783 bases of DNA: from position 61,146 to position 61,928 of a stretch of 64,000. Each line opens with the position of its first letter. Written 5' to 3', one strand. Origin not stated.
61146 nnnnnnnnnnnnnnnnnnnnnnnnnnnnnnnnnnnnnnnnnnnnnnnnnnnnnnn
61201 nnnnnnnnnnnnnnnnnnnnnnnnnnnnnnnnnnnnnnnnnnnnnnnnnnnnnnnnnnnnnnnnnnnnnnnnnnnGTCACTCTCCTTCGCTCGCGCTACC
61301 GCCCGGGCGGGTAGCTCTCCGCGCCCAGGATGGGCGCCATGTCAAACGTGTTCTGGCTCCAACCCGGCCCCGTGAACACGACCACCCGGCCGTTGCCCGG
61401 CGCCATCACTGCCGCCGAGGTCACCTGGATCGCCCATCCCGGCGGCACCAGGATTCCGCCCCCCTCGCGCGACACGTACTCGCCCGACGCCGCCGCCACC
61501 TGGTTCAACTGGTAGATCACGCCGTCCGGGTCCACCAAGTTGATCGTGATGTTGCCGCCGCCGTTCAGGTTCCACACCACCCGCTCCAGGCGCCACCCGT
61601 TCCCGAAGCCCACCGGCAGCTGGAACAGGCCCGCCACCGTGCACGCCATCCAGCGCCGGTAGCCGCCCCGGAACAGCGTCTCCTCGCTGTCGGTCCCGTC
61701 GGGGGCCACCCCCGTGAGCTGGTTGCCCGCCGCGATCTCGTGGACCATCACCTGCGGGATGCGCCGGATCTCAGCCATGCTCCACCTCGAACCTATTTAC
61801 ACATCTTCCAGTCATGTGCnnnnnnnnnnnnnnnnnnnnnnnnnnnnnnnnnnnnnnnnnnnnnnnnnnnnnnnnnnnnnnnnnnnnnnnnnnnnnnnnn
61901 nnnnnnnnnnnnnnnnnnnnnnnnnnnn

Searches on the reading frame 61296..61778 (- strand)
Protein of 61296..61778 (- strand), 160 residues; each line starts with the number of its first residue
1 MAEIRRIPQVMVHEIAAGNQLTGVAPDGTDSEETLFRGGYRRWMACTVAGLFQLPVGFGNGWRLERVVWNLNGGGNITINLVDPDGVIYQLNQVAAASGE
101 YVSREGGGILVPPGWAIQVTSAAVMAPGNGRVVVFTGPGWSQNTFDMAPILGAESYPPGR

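Call 80: find_encoding_contigs(protein=window:61296-61778:-, flank=10000, max_places=1)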
Protein window:61296-61778:- (160 aa): 2 contigs read that carry it; 1 place shown.
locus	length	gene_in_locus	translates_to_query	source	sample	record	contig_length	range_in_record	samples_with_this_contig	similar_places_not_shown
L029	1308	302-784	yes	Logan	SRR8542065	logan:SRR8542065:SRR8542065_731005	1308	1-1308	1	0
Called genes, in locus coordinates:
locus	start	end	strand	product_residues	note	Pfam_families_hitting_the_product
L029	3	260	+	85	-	?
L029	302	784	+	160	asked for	-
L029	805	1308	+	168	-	?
